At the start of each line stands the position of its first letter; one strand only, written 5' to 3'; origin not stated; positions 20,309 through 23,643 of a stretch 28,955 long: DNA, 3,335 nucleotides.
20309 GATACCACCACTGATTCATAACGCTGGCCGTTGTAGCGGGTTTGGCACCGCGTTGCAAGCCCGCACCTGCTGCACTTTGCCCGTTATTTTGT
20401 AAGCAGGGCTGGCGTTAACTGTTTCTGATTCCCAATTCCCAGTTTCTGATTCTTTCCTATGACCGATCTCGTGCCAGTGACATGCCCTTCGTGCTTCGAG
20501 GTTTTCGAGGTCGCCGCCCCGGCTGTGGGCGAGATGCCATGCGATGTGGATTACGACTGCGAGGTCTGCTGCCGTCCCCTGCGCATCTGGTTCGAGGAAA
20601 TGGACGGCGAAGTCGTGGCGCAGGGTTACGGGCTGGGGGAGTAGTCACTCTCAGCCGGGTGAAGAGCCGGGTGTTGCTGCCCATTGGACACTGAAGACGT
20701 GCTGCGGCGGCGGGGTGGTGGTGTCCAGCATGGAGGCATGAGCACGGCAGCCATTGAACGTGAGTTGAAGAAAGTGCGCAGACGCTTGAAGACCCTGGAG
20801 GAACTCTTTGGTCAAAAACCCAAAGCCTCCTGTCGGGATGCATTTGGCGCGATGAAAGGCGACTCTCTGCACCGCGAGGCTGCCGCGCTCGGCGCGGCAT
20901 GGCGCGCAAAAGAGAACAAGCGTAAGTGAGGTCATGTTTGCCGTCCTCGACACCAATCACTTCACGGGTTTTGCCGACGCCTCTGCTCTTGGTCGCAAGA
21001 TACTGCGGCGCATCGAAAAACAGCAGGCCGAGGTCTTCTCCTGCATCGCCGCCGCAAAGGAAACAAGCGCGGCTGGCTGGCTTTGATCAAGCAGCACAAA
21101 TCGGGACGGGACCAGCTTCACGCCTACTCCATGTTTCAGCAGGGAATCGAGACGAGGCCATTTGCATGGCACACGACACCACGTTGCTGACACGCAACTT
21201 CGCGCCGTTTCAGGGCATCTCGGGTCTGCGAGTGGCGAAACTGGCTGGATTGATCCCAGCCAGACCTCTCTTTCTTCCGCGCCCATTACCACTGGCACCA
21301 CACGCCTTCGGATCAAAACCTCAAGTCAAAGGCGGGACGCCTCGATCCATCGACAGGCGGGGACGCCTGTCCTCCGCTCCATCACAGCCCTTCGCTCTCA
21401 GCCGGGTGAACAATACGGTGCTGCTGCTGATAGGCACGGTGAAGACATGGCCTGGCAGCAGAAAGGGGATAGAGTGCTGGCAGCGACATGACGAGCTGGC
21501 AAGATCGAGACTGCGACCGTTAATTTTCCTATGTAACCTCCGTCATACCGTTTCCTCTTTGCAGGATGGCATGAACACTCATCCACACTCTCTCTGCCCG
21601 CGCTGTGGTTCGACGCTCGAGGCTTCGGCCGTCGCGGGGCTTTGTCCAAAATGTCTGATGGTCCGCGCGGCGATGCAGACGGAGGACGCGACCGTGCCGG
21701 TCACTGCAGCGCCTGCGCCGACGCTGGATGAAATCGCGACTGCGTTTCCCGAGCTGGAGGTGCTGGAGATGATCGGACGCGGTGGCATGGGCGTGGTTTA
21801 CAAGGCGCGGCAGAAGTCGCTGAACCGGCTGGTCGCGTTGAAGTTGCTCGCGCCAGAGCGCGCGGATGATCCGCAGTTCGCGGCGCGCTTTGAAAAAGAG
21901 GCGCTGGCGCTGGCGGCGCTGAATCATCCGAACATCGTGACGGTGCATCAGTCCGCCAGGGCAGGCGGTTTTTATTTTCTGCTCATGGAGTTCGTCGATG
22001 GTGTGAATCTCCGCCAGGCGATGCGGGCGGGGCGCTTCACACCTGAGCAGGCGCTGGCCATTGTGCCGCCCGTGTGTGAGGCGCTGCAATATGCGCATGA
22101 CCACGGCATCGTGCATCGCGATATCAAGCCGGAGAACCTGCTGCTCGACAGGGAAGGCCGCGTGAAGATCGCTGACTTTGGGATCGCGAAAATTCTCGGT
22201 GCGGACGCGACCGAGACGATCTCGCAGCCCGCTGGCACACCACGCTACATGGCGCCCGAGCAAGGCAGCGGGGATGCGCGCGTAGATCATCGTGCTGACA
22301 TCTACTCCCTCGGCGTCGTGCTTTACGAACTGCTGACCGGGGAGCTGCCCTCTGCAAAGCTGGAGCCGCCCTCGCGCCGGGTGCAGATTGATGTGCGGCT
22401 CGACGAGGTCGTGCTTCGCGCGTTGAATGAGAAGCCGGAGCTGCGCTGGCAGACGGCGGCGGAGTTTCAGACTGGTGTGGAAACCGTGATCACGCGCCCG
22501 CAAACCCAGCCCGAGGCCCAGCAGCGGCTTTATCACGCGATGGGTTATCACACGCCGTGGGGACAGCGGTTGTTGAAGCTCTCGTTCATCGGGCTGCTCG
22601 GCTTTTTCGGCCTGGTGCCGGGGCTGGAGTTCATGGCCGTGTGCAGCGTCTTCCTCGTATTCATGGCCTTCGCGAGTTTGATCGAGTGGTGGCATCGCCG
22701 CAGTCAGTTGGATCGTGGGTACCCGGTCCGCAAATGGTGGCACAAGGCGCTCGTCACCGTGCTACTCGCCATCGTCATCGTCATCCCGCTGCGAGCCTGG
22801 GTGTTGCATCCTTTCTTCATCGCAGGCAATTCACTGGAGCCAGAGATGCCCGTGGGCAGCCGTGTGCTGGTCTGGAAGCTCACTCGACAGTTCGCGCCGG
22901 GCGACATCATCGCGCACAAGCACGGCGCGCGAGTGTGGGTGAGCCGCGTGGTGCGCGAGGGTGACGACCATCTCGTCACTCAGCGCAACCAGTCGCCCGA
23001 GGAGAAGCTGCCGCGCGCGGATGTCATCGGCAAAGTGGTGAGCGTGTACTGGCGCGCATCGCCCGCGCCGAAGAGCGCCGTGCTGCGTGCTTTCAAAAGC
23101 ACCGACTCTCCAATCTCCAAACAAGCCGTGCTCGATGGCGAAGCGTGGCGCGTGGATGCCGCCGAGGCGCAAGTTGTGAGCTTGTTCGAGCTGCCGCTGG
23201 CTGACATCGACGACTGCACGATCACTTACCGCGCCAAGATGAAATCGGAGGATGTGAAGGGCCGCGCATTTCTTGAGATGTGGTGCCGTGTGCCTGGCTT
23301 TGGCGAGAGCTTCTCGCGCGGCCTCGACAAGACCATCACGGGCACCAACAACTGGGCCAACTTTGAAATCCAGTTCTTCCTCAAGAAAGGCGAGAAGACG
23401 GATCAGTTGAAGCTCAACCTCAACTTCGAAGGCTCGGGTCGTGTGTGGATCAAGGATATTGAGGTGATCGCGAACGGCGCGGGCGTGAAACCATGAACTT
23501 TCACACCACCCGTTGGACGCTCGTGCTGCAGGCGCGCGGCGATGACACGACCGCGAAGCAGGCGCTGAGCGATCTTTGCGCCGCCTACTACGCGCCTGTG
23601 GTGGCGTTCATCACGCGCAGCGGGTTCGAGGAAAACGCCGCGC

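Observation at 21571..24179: Ser/Thr kinase fused to a signal-peptidase/LexA-like domain, translationally coupled to an ECF sigma factor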

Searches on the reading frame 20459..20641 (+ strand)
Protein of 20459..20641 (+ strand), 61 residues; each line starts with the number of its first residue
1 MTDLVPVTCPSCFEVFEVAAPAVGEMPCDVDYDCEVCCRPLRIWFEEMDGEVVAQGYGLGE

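Call 89: search_protein_families(library=pfam, proteins=[window:20459-20641:+], max_evalue=0.1)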
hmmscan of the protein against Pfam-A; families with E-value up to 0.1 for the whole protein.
window:20459-20641:+ (61 aa): 1 family
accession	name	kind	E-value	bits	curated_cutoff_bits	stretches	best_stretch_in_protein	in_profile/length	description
PF14255.11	Cys_rich_CPXG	-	5.9e-06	26.5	25.2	1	7-47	1-40/52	Cysteine-rich CPXCG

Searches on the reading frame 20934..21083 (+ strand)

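Call 89: search_protein_families(library=pfam, proteins=[window:20934-21083:+], max_evalue=0.1)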
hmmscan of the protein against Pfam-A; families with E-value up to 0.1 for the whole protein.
window:20934-21083:+ (50 aa): 1 family
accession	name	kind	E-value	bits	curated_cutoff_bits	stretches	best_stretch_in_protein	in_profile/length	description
PF01850.27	PIN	-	0.073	14.1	23.6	1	4-45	2-42/120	PIN domain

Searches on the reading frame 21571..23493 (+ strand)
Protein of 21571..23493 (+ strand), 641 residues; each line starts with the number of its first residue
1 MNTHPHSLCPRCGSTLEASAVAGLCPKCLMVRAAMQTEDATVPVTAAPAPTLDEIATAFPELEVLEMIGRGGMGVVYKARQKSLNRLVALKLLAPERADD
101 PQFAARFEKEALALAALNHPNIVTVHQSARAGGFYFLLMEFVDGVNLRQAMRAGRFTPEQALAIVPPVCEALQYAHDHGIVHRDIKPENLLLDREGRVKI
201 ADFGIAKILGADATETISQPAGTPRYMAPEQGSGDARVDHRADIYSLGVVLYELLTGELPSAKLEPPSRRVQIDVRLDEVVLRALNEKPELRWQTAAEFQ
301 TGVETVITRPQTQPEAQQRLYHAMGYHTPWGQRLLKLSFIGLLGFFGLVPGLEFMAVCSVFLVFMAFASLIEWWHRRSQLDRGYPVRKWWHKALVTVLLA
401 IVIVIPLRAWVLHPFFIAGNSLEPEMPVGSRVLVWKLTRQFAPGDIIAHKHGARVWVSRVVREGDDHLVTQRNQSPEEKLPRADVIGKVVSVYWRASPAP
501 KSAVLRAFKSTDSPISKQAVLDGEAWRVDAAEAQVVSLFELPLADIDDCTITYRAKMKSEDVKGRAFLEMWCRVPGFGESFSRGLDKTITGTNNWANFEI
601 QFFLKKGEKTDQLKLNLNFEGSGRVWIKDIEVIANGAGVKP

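Call 6: search_protein_families(library=pfam, proteins=[window:21571-23493:+], max_evalue=1)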
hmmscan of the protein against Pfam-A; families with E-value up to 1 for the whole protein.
window:21571-23493:+ (641 aa): 16 families
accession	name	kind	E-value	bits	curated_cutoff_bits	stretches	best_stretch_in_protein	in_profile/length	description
PF00069.31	Pkinase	-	1.2e-52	179.3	31.7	1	63-298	2-231/263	Protein kinase domain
PF07714.23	PK_Tyr_Ser-Thr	-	6.3e-35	121.1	23.1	1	63-266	2-210/258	Protein tyrosine and serine/threonine kinase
PF14531.12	Kinase-like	-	2.9e-06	27.2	25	1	173-266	159-256/289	Kinase-like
PF03109.22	ABC1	-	4e-06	26.6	22.9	1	136-213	144-221/244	ABC1 atypical kinase-like domain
PF01636.29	APH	-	1.4e-05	25.4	23.2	2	175-198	165-188/239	Phosphotransferase enzyme family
PF00717.28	Peptidase_S24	-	1.8e-05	24.8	23.3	1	417-490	40-116/116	Peptidase S24-like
PF10502.14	Peptidase_S26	-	2e-05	25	22.9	1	392-460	3-77/168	Signal peptidase, peptidase S26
PF17667.7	Pkinase_fungal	-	0.0054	15.9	24.1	1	171-234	298-367/387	Fungal protein kinase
PF04973.17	NMN_transporter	-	0.028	14.8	27.3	1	356-415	49-102/175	Nicotinamide mononucleotide transporter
PF03929.21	PepSY_TM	-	0.039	14.2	28.8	1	328-405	115-195/295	PepSY-associated TM region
PF01163.29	RIO1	-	0.056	13.5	22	1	136-204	82-149/187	RIO domain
PF13095.12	FTA2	-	0.074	13.1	30.2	0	164-191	176-203/214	Kinetochore Sim4 complex subunit FTA2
PF19792.4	DUF6276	-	0.1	13.2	27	1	17-61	24-60/128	Family of unknown function (DUF6276)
PF09852.15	DUF2079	-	0.11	12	28.2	1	359-410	291-342/459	Predicted membrane protein (DUF2079)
PF07387.17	Seadorna_VP7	-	0.12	11.8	20.3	1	171-202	153-186/308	Seadornavirus VP7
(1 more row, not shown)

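Call 7: search_protein_families(library=ncbifam, proteins=[window:21571-23493:+], max_evalue=1)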
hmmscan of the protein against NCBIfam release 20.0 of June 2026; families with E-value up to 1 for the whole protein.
window:21571-23493:+ (641 aa): 29 families (the best 25 are shown)
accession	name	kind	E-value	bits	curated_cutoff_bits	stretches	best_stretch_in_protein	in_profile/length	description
NF033483.0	PknB_PASTA_kin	equivalog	5.7e-82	276.5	450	1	63-315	10-277/563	Stk1 family PASTA domain-containing Ser/Thr kinase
NF052427.1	StpK7MSMEG_1200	equivalog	1.3e-51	175.8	900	1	56-315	3-277/601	serine/threonine protein kinase StpK7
NF047741.1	antiphage_MADS6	equivalog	1.3e-49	169.3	460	2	147-317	285-471/612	methylation-associated defense system protein kinase MAD6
NF009651.0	PRK13184.1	equivalog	1.9e-33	115.5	839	1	63-306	5-290/932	serine/threonine-protein kinase PknD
TIGR03903.1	TOMM_kin_cyc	equivalog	8.7e-32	110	705.75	1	87-258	5-186/1267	TOMM system kinase/cyclase fusion protein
NF053615.1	SerThrKinAfsKStmc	equivalog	7e-26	91.1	1300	1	62-261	15-213/809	protein serine/threonine kinase AfsK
NF038150.1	lanthi_synth_IV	equivalog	9.2e-26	90.4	650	1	63-289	192-423/851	class IV lanthionine synthetase LanL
NF033442.0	BREX_PglW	equivalog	3.7e-24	84.6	990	1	61-261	513-710/1391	BREX system serine/threonine kinase PglW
NF038151.1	lanthi_synth_III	equivalog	2e-18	66.2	575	1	68-274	228-442/833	class III lanthionine synthetase LanKC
NF043056.1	T4SS_LegK1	equivalog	6.3e-12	44.8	550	1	136-255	155-284/516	Dot/Icm T4SS effector kinase LegK1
NF041408.1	XopAU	subfamily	2e-07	31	450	1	120-256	278-416/498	XopAU family type III secretion system effector serine/threonine kinase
NF040671.1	PLuB_AAA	exception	2.2e-07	28.6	999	1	114-305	59-245/1256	PLuB system helicase-like protein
TIGR03724.2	arch_bud32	equivalog_domain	3.6e-07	29.9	125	1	117-208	55-133/193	KEOPS complex kinase/ATPase Bud32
NF011463.0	PRK14879.1-4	equivalog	3.6e-07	29.8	188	1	65-208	20-162/237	Kae1-associated kinase Bud32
NF011464.0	PRK14879.1-7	equivalog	6e-06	26.2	246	1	136-208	82-151/221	Kae1-associated kinase Bud32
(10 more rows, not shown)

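Call 75: list_cluster_members(proteins=[window:21571-23493:+, P0014, P0134, P0135, P0139])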
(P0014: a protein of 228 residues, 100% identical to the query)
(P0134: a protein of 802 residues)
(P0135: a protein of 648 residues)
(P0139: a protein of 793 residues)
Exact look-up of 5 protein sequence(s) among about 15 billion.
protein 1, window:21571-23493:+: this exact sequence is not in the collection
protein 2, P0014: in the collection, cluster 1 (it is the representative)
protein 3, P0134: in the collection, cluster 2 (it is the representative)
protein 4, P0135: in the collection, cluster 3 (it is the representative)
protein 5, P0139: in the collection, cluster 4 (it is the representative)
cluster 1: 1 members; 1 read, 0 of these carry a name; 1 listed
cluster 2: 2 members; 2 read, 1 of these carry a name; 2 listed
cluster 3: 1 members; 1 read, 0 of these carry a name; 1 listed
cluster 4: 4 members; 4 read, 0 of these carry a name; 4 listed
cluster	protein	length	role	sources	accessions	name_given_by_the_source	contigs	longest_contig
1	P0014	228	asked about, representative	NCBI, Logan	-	-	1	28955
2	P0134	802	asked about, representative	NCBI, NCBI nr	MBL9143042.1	MAG: protein kinase [Verrucomicrobiaceae bacterium] | protein kinase [Verrucomicrobiaceae bacterium]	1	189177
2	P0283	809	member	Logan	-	-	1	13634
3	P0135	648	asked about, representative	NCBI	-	-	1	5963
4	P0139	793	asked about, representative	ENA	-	-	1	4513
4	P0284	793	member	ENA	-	-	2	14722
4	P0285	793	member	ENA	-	-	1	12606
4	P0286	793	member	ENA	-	-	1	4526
